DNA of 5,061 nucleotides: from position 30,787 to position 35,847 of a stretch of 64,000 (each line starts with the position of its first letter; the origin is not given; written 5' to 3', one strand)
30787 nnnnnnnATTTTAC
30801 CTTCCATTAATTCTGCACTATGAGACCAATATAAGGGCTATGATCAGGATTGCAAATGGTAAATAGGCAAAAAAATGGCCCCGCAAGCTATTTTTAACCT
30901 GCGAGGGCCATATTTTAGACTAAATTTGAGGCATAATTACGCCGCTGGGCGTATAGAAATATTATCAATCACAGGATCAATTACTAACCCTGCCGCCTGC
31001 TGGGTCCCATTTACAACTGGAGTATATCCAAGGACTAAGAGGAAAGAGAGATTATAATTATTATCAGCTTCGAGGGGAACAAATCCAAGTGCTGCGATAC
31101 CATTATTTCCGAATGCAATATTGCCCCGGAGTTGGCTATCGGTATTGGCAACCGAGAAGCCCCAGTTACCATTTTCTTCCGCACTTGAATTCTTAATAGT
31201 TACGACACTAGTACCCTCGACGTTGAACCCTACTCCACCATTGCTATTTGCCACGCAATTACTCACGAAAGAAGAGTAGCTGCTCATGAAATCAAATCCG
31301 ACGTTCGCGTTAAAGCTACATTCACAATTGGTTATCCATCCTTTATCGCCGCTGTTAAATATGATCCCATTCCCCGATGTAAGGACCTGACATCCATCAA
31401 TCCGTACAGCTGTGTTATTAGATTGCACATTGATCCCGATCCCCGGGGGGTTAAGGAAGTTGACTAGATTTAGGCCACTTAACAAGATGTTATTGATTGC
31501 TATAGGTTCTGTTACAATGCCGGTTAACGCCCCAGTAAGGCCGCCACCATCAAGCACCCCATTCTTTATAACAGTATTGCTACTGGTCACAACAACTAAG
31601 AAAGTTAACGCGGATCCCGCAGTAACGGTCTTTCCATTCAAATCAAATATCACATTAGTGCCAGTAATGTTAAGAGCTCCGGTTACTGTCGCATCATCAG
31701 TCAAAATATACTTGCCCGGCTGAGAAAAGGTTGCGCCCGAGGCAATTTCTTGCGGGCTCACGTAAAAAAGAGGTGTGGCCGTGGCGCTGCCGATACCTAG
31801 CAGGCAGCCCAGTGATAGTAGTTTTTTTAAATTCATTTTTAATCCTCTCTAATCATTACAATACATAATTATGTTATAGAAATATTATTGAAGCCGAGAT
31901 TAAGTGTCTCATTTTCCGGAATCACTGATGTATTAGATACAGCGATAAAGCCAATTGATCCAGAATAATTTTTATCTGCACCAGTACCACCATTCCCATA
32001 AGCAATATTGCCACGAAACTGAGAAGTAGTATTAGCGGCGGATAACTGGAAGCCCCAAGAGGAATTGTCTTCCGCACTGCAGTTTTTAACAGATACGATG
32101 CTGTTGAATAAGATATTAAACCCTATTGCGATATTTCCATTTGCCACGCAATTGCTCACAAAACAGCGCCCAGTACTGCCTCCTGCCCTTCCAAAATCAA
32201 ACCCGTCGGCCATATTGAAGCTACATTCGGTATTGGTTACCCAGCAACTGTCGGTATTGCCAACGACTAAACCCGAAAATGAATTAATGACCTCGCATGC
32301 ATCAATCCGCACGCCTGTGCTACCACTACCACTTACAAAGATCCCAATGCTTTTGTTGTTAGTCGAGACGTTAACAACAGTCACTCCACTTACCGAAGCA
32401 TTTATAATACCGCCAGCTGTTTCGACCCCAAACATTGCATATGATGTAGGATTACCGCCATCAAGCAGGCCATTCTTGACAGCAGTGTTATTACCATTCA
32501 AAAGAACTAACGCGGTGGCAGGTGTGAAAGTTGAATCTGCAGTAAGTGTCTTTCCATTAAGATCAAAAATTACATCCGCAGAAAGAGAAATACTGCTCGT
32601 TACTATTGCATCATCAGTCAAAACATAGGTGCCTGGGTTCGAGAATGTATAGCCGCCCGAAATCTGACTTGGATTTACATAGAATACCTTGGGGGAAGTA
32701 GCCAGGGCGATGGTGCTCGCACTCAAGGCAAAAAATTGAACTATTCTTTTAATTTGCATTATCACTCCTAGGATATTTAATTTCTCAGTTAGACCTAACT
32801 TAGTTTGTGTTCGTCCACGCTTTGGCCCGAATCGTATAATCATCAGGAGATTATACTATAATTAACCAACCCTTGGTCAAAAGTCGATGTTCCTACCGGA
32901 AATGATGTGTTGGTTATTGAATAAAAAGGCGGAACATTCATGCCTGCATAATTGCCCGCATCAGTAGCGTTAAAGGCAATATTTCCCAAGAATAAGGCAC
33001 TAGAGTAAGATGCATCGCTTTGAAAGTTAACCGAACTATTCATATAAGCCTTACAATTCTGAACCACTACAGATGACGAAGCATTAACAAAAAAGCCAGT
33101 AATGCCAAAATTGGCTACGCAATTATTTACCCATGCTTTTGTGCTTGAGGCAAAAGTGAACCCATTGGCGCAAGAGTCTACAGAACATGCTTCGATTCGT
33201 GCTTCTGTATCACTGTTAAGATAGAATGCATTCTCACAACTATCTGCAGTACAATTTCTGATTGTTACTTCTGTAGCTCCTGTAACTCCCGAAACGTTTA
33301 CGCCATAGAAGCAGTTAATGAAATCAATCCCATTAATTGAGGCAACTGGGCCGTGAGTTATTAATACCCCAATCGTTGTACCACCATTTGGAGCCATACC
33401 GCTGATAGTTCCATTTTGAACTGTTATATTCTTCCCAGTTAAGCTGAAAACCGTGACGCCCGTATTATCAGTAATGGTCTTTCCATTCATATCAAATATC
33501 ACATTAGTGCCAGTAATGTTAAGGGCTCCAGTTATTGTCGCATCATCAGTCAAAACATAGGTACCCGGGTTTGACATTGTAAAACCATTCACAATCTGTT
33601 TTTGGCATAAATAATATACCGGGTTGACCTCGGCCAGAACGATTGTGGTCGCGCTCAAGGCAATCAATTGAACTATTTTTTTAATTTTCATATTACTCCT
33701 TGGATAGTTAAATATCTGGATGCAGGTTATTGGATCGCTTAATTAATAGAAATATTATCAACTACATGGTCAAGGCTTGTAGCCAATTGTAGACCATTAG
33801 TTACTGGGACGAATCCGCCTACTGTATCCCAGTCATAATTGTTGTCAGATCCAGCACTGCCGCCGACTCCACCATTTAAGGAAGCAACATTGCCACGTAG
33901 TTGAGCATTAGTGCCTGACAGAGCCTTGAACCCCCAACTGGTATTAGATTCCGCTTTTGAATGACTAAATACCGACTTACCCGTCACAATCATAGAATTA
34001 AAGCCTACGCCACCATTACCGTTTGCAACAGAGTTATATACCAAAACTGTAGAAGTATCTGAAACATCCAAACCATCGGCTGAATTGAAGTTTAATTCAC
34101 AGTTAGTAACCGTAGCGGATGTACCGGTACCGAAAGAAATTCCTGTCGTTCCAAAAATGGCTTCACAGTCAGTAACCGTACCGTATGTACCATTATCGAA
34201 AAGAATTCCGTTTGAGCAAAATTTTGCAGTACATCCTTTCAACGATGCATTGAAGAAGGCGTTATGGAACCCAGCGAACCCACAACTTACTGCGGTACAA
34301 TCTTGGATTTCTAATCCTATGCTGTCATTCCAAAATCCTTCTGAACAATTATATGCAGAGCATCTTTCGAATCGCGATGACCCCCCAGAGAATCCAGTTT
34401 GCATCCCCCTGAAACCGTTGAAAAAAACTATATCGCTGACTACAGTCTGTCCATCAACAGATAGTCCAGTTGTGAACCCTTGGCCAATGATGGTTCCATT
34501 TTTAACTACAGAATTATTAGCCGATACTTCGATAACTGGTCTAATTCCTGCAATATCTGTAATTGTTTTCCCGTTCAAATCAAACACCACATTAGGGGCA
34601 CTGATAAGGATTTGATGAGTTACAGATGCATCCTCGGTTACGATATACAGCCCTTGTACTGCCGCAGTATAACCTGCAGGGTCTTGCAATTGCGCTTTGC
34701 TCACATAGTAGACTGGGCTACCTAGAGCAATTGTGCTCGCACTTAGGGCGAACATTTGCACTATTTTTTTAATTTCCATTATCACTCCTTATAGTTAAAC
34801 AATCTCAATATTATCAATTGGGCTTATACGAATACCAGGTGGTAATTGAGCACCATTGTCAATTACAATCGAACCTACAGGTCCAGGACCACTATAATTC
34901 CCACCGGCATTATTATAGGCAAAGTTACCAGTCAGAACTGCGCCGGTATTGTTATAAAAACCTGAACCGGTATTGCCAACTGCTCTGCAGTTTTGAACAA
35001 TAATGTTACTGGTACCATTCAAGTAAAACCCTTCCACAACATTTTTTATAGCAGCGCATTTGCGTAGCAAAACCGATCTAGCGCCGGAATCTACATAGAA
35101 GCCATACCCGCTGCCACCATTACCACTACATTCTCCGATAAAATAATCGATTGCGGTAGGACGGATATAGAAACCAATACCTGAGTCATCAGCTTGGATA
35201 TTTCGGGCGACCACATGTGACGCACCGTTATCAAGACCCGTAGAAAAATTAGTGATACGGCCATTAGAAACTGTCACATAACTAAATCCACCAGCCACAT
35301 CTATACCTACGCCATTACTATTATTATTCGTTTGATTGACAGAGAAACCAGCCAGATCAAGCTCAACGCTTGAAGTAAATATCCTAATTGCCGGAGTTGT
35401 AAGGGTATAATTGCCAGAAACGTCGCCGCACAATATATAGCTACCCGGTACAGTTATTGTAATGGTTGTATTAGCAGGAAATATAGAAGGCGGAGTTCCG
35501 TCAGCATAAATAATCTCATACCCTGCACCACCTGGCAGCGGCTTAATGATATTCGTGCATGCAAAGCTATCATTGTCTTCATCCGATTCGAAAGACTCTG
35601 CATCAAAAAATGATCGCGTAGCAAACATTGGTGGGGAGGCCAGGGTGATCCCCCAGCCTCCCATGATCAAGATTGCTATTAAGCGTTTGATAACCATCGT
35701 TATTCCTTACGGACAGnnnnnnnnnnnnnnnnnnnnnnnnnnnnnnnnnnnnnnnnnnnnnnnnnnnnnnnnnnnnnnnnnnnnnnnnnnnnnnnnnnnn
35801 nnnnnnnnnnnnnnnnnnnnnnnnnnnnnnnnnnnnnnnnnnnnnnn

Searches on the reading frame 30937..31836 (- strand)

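Call 7: search_protein_families(library=pfam, proteins=[window:30937-31836:-], max_evalue=0.001)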
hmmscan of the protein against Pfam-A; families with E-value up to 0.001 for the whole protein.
window:30937-31836:- (299 aa): 2 families
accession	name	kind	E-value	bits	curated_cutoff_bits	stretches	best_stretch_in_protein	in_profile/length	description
PF13229.12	Beta_helix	-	1.9e-11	44.3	25.9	1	125-254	16-149/158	Right handed beta helix region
PF05048.19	NosD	-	3.1e-05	24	23.6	1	132-246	16-128/212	Periplasmic copper-binding protein (NosD)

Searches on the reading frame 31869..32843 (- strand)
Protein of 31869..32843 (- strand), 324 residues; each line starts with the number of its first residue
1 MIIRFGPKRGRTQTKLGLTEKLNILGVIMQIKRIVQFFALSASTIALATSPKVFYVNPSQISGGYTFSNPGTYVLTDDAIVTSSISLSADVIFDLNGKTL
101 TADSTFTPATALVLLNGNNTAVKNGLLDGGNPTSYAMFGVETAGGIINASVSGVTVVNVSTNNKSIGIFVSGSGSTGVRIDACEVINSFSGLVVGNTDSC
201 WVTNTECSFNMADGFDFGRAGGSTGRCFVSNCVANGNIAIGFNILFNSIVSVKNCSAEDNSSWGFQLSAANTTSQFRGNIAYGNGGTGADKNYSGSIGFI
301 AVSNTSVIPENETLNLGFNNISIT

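Call 7: search_protein_families(library=pfam, proteins=[window:31869-32843:-], max_evalue=0.001)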
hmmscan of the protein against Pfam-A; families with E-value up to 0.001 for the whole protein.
window:31869-32843:- (324 aa): 1 family
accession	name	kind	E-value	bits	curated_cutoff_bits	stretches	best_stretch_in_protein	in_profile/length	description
PF13229.12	Beta_helix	-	9.9e-11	42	25.9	1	167-299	2-126/158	Right handed beta helix region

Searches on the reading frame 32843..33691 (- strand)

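Call 7: search_protein_families(library=pfam, proteins=[window:32843-33691:-], max_evalue=0.001)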
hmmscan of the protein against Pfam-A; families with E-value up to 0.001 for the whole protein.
window:32843-33691:- (282 aa): 3 families
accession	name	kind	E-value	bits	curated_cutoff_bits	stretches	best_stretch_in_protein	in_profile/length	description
PF13229.12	Beta_helix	-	2.2e-10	40.9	25.9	1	130-246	2-117/158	Right handed beta helix region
PF12708.12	Pect-lyase_RHGA_epim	-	3.9e-05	24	27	1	43-178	76-212/213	Rhamnogalacturonase A/epimerase, pectate lyase-like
PF05048.19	NosD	-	0.00061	19.7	23.6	0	78-238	18-168/212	Periplasmic copper-binding protein (NosD)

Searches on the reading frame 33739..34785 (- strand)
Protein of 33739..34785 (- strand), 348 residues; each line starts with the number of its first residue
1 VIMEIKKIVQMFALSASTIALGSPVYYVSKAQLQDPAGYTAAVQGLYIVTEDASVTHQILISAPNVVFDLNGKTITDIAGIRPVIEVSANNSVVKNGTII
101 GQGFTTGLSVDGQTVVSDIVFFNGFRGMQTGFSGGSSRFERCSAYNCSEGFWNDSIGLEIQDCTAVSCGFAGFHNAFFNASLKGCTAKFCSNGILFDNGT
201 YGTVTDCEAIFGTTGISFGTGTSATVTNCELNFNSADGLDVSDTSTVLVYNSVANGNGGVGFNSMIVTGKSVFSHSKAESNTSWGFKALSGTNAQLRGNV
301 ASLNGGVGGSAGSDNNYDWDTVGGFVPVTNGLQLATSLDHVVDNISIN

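Call 6: search_protein_families(library=pfam, proteins=[window:33739-34785:-], max_evalue=0.1)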
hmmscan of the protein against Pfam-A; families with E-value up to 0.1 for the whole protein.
window:33739-34785:- (348 aa): 3 families
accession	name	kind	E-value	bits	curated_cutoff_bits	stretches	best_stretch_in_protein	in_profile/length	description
PF13229.12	Beta_helix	-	5.5e-12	46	25.9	2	179-313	10-146/158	Right handed beta helix region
PF05048.19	NosD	-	6.7e-05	22.9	23.6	1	179-314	26-160/212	Periplasmic copper-binding protein (NosD)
PF23859.1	DpdA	-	0.093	12.1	27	0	150-210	194-256/291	DeoxyPurine in DNA protein A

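Call 8: search_protein_families(library=ncbifam, proteins=[window:33739-34785:-], max_evalue=0.01)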
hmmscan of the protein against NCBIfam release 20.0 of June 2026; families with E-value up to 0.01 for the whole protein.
window:33739-34785:- (348 aa): 0 families

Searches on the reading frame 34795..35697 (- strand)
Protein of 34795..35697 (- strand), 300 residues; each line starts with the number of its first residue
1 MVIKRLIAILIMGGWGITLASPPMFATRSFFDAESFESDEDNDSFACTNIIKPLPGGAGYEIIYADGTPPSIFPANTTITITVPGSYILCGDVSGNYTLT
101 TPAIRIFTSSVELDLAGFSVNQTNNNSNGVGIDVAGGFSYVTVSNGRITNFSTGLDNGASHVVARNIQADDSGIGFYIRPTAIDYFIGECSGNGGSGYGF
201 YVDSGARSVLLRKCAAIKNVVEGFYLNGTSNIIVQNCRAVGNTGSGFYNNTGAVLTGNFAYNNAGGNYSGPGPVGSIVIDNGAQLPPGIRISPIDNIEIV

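Call 6: search_protein_families(library=pfam, proteins=[window:34795-35697:-], max_evalue=0.1)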
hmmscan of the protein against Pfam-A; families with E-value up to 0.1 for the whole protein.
window:34795-35697:- (300 aa): 1 family
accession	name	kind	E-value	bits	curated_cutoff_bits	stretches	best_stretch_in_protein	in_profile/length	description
PF13229.12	Beta_helix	-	7.3e-07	29.4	25.9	1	127-255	21-153/158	Right handed beta helix region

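Call 8: search_protein_families(library=ncbifam, proteins=[window:34795-35697:-], max_evalue=0.01)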
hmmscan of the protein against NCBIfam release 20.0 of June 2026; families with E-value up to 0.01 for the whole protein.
window:34795-35697:- (300 aa): 1 family
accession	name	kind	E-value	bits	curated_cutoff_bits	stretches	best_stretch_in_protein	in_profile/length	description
TIGR03804.1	para_beta_helix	repeat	0.00089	18.9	19.45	1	199-243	1-43/44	parallel beta-helix repeat protein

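Call 13: find_encoding_contigs(protein=window:34795-35697:-, flank=10000, max_places=4)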
Protein window:34795-35697:- (300 aa): no gene with exactly this product is on record in the collection.
